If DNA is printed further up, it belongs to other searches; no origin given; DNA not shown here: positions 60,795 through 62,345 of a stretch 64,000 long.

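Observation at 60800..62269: Sharp GC-rich single-gene island encoding a short LeuA/NifV/CimA-family synthase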

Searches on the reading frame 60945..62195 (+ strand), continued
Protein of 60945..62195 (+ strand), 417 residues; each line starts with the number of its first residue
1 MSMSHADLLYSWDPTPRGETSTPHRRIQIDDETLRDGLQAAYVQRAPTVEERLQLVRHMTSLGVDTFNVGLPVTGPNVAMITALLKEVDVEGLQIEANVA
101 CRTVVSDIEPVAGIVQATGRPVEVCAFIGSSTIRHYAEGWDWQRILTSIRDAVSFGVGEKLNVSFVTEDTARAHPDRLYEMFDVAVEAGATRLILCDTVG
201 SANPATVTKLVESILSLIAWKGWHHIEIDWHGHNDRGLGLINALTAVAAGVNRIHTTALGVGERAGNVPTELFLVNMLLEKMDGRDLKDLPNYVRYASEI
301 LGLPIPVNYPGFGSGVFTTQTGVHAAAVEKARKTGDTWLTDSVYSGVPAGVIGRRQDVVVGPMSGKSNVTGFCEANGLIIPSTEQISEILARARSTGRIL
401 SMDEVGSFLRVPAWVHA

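Call 20: search_solved_structures(query=window:60945-62195:+, max_evalue=1e-10, show_alignments=2)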
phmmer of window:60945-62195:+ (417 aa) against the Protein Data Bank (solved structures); distinct sequences matched with E-value up to 1e-10: 10.
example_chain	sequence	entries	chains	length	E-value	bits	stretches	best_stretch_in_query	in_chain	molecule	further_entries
6ktq_A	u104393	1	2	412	9.8e-34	120.1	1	23-399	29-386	Homocitrate synthase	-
6e1j_A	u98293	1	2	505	4.1e-27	98.3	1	26-395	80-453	2-isopropylmalate synthase, A genome specific 1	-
3rmj_A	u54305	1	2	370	9.1e-27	97.1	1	20-343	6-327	2-isopropylmalate synthase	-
2ztj_A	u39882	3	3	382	1.9e-26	96.1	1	27-387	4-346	Homocitrate synthase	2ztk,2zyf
3a9i_A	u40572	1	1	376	2.1e-26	95.9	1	27-382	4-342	Homocitrate synthase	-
3ewb_X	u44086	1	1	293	2.9e-24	88.9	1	25-308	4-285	2-isopropylmalate synthase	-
3ivs_A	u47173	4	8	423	1.4e-23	86.6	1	26-330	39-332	Homocitrate synthase, mitochondrial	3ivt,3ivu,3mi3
4ov4_A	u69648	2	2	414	2.9e-21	79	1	4-331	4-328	2-isopropylmalate synthase | isopropylmalate synthase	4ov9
3ble_A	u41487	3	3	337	7.8e-19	71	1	24-331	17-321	Citramalate synthase from Leptospira interrogans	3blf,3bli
3eeg_A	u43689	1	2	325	7.2e-18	67.8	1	25-334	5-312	2-isopropylmalate synthase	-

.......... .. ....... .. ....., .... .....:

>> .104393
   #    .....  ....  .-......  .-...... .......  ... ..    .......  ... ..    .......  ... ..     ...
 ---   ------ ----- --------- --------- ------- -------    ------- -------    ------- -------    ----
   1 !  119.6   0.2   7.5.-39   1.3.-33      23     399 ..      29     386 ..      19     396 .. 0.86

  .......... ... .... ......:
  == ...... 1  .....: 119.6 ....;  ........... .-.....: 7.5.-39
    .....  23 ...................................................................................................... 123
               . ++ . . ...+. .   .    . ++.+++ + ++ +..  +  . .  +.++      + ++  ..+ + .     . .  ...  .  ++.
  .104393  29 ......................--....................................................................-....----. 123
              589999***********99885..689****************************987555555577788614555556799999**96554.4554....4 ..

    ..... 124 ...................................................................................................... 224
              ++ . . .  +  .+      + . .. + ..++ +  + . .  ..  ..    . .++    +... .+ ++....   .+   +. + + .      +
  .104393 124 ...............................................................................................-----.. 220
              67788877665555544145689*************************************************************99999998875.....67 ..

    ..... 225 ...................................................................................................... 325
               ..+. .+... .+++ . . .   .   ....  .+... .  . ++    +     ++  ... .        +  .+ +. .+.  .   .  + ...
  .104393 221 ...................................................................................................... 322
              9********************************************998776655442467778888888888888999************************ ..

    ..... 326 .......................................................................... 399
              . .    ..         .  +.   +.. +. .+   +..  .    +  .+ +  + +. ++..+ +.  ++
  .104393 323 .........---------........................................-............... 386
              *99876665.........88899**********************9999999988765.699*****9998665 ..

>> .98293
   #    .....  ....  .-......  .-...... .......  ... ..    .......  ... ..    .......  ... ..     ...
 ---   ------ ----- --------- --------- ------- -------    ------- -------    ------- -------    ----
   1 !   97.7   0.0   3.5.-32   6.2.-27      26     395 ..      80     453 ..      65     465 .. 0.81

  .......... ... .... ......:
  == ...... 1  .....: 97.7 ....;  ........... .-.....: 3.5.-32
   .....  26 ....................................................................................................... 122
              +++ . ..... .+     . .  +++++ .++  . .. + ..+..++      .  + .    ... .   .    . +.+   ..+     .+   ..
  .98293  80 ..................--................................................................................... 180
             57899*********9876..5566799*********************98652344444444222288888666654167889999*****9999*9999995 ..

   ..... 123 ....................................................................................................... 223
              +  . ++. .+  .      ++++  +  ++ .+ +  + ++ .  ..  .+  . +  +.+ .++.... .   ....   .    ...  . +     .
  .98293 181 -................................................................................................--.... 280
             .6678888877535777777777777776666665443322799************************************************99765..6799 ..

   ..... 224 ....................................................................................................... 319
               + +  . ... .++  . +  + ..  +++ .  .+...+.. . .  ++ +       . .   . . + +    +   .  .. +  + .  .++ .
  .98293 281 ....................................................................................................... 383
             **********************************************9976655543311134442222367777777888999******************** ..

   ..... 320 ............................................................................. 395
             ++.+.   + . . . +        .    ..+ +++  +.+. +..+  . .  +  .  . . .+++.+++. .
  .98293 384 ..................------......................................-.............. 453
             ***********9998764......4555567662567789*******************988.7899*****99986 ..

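Call 21: find_encoding_contigs(protein=P0056, flank=7000, max_places=2)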
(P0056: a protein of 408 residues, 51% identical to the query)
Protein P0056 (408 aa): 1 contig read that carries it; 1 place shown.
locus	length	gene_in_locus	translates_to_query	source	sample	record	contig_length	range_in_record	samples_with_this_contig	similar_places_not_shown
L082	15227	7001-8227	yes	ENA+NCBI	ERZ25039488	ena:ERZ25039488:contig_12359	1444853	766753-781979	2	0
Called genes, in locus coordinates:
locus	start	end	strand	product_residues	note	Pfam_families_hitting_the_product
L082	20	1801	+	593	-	PF26549:Tricorn_N (faint), PF07676:PD40 (faint)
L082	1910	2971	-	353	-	PF11304:DUF3106 (weak)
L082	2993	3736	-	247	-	-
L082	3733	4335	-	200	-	PF07638:Sigma70_ECF (weak), PF04542:Sigma70_r2, PF08281:Sigma70_r4_2, PF04545:Sigma70_r4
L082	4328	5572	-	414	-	PF10502:Peptidase_S26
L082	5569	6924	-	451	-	PF00696:AA_kinase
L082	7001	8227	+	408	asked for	PF00682:HMGL-like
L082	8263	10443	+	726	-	PF07635:PSCyt1, PF07583:PSCyt2, PF07587:PSD1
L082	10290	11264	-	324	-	-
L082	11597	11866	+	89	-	PF07394:DUF1501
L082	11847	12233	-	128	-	PF13564:DoxX_2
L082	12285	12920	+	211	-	-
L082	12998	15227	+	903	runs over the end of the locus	-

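Call 22: find_encoding_contigs(protein=P0010, flank=7000, max_places=2)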
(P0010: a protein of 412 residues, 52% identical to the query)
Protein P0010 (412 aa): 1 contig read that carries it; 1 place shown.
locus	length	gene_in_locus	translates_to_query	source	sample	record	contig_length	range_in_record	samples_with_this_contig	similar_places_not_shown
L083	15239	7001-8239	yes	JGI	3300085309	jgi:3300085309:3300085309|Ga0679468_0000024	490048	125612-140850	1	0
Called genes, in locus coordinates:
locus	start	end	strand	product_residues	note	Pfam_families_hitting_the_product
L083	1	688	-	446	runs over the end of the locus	PF03721:UDPG_MGDP_dh_N, PF00984:UDPG_MGDP_dh, PF03720:UDPG_MGDP_dh_C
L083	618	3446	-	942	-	PF02706:Wzz (weak), PF01656:CbiA (faint), PF13807:GNVR (weak), PF10609:ParA (weak), PF13614:AAA_31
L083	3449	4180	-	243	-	PF02563:Poly_export, PF10531:SLBB (weak), PF22461:SLBB_2 (weak)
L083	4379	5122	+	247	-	PF00149:Metallophos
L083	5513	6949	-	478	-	PF00696:AA_kinase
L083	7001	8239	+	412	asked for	PF00682:HMGL-like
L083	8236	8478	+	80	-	-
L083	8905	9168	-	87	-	-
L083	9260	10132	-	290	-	PF01261:AP_endonuc_2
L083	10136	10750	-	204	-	PF03306:AAL_decarboxy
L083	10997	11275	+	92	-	PF01169:GDT1, PF01925:TauE (weak)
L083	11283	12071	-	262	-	PF00106:adh_short, PF01370:Epimerase (faint), PF08659:KR, PF13561:adh_short_C2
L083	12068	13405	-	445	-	PF01029:NusB, PF01728:FtsJ (weak), PF01189:Methyltr_RsmB-F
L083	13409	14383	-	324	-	PF00551:Formyl_trans_N, PF02911:Formyl_trans_C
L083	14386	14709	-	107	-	PF00085:Thioredoxin, PF08534:Redoxin (faint), PF13098:Thioredoxin_2 (weak), PF13728:TraF (weak), PF13905:Thioredoxin_8 (faint)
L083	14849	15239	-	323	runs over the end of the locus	PF02616:SMC_ScpA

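Call 23: find_encoding_contigs(protein=P0107, flank=7000, max_places=2)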
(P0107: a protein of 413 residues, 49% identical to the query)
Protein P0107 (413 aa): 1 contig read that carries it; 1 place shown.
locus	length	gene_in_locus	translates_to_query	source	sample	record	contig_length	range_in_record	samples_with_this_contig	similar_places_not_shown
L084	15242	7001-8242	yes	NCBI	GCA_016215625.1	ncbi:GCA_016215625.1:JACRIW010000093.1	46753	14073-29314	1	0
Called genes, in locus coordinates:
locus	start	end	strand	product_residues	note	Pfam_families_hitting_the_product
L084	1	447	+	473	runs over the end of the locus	PF13231:PMT_2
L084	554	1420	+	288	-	PF02737:3HCDH_N, PF00725:3HCDH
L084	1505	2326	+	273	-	PF03446:NAD_binding_2, PF03807:F420_oxidored, PF02153:PDH_N (weak), PF14748:P5CR_dimer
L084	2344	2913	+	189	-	-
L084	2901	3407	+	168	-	-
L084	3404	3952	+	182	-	-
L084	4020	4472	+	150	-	PF16267:DUF4920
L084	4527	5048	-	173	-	PF00583:Acetyltransf_1, PF13508:Acetyltransf_7, PF08445:FR47 (weak)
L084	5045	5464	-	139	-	PF01894:YjbQ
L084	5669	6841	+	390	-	PF00108:Thiolase_N, PF02803:Thiolase_C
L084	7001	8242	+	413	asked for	PF00682:HMGL-like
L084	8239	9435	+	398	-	-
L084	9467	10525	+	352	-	PF00180:Iso_dh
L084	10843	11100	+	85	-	PF13860:FlgD_ig, PF10029:DUF2271 (faint)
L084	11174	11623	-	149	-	PF02308:MgtC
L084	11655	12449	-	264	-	PF00378:ECH_1, PF16113:ECH_2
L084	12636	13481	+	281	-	PF00912:Transgly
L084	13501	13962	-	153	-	PF09424:YqeY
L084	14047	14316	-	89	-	PF02597:ThiS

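Call 24: find_encoding_contigs(protein=P0085, flank=7000, max_places=2)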
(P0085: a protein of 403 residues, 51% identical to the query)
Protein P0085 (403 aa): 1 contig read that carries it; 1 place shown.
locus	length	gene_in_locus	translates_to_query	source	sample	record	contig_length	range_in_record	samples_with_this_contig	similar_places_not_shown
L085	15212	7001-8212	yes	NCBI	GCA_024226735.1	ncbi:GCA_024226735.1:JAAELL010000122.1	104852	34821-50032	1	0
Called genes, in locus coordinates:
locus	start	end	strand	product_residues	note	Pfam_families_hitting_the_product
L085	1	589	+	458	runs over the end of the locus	PF00245:Alk_phosphatase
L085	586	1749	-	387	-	PF00581:Rhodanese (faint), PF26341:AAA_SelU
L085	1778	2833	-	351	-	-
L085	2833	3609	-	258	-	-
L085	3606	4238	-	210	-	PF04542:Sigma70_r2, PF04545:Sigma70_r4, PF08281:Sigma70_r4_2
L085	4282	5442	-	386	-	PF10502:Peptidase_S26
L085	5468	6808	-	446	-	PF03448:MgtE_N, PF00571:CBS (weak), PF01769:MgtE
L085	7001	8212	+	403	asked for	PF00682:HMGL-like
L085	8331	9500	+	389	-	PF13385:Laminin_G_3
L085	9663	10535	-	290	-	PF03781:FGE-sulfatase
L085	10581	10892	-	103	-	PF03781:FGE-sulfatase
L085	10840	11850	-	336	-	PF00078:RVT_1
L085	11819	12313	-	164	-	PF00570:HRDC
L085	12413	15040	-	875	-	PF03781:FGE-sulfatase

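Call 25: find_encoding_contigs(protein=P0108, flank=7000, max_places=2)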
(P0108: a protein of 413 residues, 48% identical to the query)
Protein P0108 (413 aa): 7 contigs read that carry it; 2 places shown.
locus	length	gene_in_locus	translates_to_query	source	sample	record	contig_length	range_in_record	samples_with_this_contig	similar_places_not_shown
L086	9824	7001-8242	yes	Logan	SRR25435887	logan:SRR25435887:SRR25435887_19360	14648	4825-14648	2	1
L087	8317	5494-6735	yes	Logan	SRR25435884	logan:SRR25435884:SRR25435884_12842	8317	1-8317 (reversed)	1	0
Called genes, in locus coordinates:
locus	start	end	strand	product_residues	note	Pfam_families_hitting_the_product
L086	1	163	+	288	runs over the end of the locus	PF02737:3HCDH_N, PF00725:3HCDH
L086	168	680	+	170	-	-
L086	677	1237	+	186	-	-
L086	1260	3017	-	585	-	PF24981:Beta-prop_ATRN-LZTR1 (faint), PF24681:Kelch_KLHDC2_KLHL20_DRC7, PF13415:Beta-prop_FBX42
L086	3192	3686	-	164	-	PF00583:Acetyltransf_1, PF13673:Acetyltransf_10 (weak), PF13508:Acetyltransf_7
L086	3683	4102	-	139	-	PF01894:YjbQ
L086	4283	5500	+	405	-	PF00108:Thiolase_N, PF02803:Thiolase_C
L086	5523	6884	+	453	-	PF07690:MFS_1, PF00854:PTR2 (weak)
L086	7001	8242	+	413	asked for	PF00682:HMGL-like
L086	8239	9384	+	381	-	-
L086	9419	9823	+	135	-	?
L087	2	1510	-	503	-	?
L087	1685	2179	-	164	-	PF00583:Acetyltransf_1, PF13673:Acetyltransf_10 (weak), PF13508:Acetyltransf_7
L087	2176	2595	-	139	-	PF01894:YjbQ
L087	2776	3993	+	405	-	PF00108:Thiolase_N, PF02803:Thiolase_C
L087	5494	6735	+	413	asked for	PF00682:HMGL-like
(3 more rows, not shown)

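Call 26: find_encoding_contigs(protein=P0033, flank=7000, max_places=2)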
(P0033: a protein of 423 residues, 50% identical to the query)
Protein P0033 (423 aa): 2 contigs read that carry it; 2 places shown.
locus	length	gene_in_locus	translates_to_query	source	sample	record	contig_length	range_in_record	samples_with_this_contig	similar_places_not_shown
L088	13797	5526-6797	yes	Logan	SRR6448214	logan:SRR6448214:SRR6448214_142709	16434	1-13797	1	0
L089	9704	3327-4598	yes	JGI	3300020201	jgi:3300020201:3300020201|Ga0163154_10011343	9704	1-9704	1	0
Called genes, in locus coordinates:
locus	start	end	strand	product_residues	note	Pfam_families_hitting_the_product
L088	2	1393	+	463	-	?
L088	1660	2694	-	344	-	-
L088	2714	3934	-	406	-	PF10502:Peptidase_S26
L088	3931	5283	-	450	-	PF03448:MgtE_N, PF00571:CBS (weak), PF01769:MgtE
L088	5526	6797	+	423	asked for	PF00682:HMGL-like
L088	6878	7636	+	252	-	PF04542:Sigma70_r2 (weak)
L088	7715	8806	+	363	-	PF01636:APH (faint), PF00069:Pkinase, PF07714:PK_Tyr_Ser-Thr, PF03109:ABC1 (weak), PF14531:Kinase-like (weak)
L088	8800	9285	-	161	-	PF00254:FKBP_C (weak)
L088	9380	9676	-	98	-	-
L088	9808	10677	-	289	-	PF01261:AP_endonuc_2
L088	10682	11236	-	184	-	-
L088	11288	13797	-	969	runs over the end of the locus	PF00069:Pkinase, PF07714:PK_Tyr_Ser-Thr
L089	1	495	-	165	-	?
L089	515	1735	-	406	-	PF10502:Peptidase_S26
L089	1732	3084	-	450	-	PF03448:MgtE_N, PF00571:CBS (weak), PF01769:MgtE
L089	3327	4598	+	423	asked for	PF00682:HMGL-like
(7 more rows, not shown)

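Call 35: search_protein_families(library=ncbifam, proteins=[L084:8239-9432:+, L084:9467-10522:+, L083:5516-6949:-, L084:5669-6838:+, L086:8239-9381:+], max_evalue=0.01)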
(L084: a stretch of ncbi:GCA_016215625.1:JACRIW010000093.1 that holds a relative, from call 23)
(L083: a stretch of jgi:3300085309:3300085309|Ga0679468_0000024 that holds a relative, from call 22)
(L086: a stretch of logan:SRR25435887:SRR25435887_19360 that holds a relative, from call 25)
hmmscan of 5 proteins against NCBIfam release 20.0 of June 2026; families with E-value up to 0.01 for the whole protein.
L084:8239-9432:+ (398 aa): 3 families
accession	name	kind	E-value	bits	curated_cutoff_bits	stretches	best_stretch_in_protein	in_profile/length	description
TIGR02917.1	PEP_TPR_lipo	equivalog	8.8e-06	23.9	312.2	1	160-268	130-238/899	XrtA/PEP-CTERM system TPR-repeat protein PrsT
NF040959.1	MamA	equivalog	0.0011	18.5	200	0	159-247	109-197/204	magnetosome protein MamA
NF033758.1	gliding_GltE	equivalog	0.0033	16.4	225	1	160-268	156-267/411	adventurous gliding motility TPR repeat lipoprotein GltE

L084:9467-10522:+ (352 aa): 16 families
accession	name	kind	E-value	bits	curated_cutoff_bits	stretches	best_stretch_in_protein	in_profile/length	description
NF002898.0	PRK03437.1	equivalog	2.6e-129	431.4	393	1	1-351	1-345/347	3-isopropylmalate dehydrogenase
TIGR02089.1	TTC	equivalog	7.8e-102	340.8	470.4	1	3-329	2-331/352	tartrate dehydrogenase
NF006048.0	PRK08194.1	equivalog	1.7e-91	306.9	501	1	3-335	2-335/352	tartrate dehydrogenase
TIGR00169.1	leuB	equivalog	6.8e-82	275.3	353.2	1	6-328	1-327/349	3-isopropylmalate dehydrogenase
TIGR02088.1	LEU3_arch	subfamily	3e-81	273.2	409.8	1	7-333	1-311/324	isopropylmalate/isohomocitrate dehydrogenases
NF040626.1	AksF2_Meth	equivalog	1.7e-76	257.6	540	1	6-333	3-314/333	homoisocitrate dehydrogenase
NF040619.1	AksF_Meth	equivalog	1.8e-72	244.3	500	1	5-333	2-331/343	homoisocitrate dehydrogenase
NF006529.0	PRK08997.1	equivalog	2.2e-71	240.5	510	1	4-335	3-321/335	isocitrate dehydrogenase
NF006673.0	PRK09222.1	equivalog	9.2e-71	239.2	509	1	2-321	2-306/482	NADP-dependent isocitrate dehydrogenase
TIGR02924.1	ICDH_alpha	equivalog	1.2e-57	196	561.35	1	6-320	2-301/473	isocitrate dehydrogenase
TIGR00175.1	mito_nad_idh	equivalog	2.5e-56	191.2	432.4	1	4-325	3-308/334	isocitrate dehydrogenase (NAD(+))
NF040855.1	iso_homocit_dh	equivalog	7.7e-49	166.8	680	1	5-329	2-298/345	isocitrate--homoisocitrate dehydrogenase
TIGR00183.1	prok_nadp_idh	equivalog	7.2e-42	143.7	567.3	2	222-328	283-388/417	isocitrate dehydrogenase (NADP(+))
NF005036.0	PRK06451.1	equivalog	4.1e-40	137.8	484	1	7-328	26-381/412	NADP-dependent isocitrate dehydrogenase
NF005425.0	PRK07006.1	equivalog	1.2e-38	132.9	490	2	222-328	283-388/416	NADP-dependent isocitrate dehydrogenase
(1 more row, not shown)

L083:5516-6949:- (478 aa): 25 families
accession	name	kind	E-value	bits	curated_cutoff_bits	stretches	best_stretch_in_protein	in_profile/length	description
TIGR00657.1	asp_kinases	subfamily_domain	2.8e-72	244.2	208.7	1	33-405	5-386/442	aspartate kinase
NF004938.0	PRK06291.1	equivalog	2.1e-71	241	528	1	32-319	3-308/468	aspartate kinase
TIGR00656.1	asp_kin_monofn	equivalog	4.1e-66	223.6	402.25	1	33-405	5-350/407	aspartate kinase, monofunctional class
NF006570.0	PRK09084.1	equivalog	1.7e-59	202.1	455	1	32-333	5-310/452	lysine-sensitive aspartokinase 3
NF006959.0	PRK09436.1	equivalog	5.4e-59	200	726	1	32-338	2-321/819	bifunctional aspartate kinase/homoserine dehydrogenase I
NF007003.0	PRK09466.1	subfamily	1.6e-53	182.3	582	1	32-406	13-399/810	bifunctional aspartate kinase/homoserine dehydrogenase II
NF006515.0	PRK08961.1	equivalog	3.1e-47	161.1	802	1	32-316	10-307/861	bifunctional aspartate kinase/diaminopimelate decarboxylase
NF006068.0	PRK08210.1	equivalog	5.3e-41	141.1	474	1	128-360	63-297/405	aspartate kinase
NF006540.0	PRK09034.1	equivalog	9.3e-41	139.9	434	1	32-336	2-312/454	aspartate kinase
NF005159.0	PRK06635.2-3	equivalog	3e-40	138.5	379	1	129-317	60-254/406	aspartate kinase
NF004579.0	PRK05925.1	equivalog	4.2e-38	131.5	665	1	33-405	5-379/440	aspartate kinase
NF005154.0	PRK06635.1-2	equivalog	3.1e-37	128.9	376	1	128-359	61-287/407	aspartate kinase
NF005155.0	PRK06635.1-4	equivalog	8.7e-37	127.1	346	1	129-361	59-289/407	aspartate kinase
NF006234.1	PRK08373.1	subfamily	2.5e-36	125.6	237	1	32-292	3-256/338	aspartate kinase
NF006459.0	PRK08841.1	equivalog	6.2e-33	114.4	535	1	133-342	65-270/395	aspartate kinase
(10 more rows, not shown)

L084:5669-6838:+ (390 aa): 53 families (the best 25 are shown)
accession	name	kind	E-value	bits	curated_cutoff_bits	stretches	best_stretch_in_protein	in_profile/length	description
TIGR01930.1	AcCoA-C-Actrans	subfamily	1.4e-128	429.1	240.55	1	13-388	11-385/385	acetyl-CoA C-acyltransferase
NF006552.0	PRK09051.1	subfamily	5.3e-120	401.3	565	1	12-389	17-394/395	beta-ketothiolase BktB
NF042999.1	bketothiol_BktB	equivalog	6.6e-113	377.9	725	1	12-389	16-393/394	beta-ketothiolase BktB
NF004853.0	PRK06205.1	subfamily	3.9e-110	368.6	551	1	12-390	15-403/404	acetyl-CoA C-acetyltransferase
NF004206.0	PRK05656.1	subfamily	1.4e-108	363.4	688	1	13-389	16-392/392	acetyl-CoA C-acetyltransferase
NF006086.0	PRK08235.1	equivalog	6.2e-108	361.4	526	1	12-388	15-391/393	acetyl-CoA C-acetyltransferase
NF006551.0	PRK09050.1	subfamily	1.2e-104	350.6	605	1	12-389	15-400/401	3-oxoadipyl-CoA thiolase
TIGR02430.1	pcaF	equivalog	1.2e-104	350.6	597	1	12-389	14-399/400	3-oxoadipyl-CoA thiolase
NF006001.0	PRK08131.1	equivalog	3.1e-98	329.3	622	1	12-389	15-399/401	3-oxoadipyl-CoA thiolase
NF005805.0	PRK07661.1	equivalog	3.2e-96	322.6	633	1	15-388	19-389/391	acetyl-CoA C-acetyltransferase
NF005033.0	PRK06445.1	equivalog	5.8e-93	312.1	511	1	25-389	35-394/395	acetyl-CoA C-acetyltransferase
NF005404.0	PRK06954.1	subfamily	2.1e-91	306.9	687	1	16-388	24-395/397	acetyl-CoA C-acetyltransferase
NF005890.0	PRK07851.1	equivalog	4.5e-89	299.2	580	2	146-389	166-404/406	acetyl-CoA C-acetyltransferase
NF006510.0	PRK08947.1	equivalog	4e-88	296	519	1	14-389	18-386/387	acetyl-CoA C-acyltransferase FadA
NF005494.0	PRK07108.1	equivalog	2.7e-87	293.3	615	1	17-388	21-390/392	acetyl-CoA C-acyltransferase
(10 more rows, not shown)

L086:8239-9381:+ (381 aa): 1 family
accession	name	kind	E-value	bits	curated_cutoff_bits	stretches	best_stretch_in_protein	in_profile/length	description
TIGR02917.1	PEP_TPR_lipo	equivalog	0.00073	17.5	312.2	1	144-239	199-294/899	XrtA/PEP-CTERM system TPR-repeat protein PrsT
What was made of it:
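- The neighbourhoods are inconsistent, and in Eisenbacteria the gene lies two genes from leuB (calls 23, 35).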

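Call 45: search_protein_representatives(protein=window:60945-62195:+)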
Query: 417 residues. Proteins with E-value up to 0.001 (for the whole library): 6670; up to 1e-10: 2992; up to 1e-30: 351. The best 150 are listed.
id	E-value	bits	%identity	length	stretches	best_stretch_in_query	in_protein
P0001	2.4e-277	935.6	100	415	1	3-417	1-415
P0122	3.7e-105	368.5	49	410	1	6-406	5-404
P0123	3.8e-105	368.5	48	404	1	7-409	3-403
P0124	9.6e-98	344.1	43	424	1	2-411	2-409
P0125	9.1e-96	337.6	45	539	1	3-402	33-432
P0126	7.0e-93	328.1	44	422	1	8-401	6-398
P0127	1.3e-92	327.2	44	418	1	6-405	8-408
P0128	3.2e-91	322.7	45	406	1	6-380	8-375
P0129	4.2e-91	322.2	44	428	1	6-410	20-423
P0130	8.3e-91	321.3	42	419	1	6-405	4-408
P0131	6.6e-90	318.3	43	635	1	5-377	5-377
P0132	8.5e-90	317.9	41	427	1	1-406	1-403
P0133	2.4e-88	313.1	44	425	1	6-405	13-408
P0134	6.9e-88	311.7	45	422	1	25-392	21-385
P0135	6.4e-87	308.5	43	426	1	4-409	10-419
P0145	1.7e-82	293.9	38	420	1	5-405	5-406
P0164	6.3e-75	269.0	36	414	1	7-408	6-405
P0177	6.0e-70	252.6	35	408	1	9-411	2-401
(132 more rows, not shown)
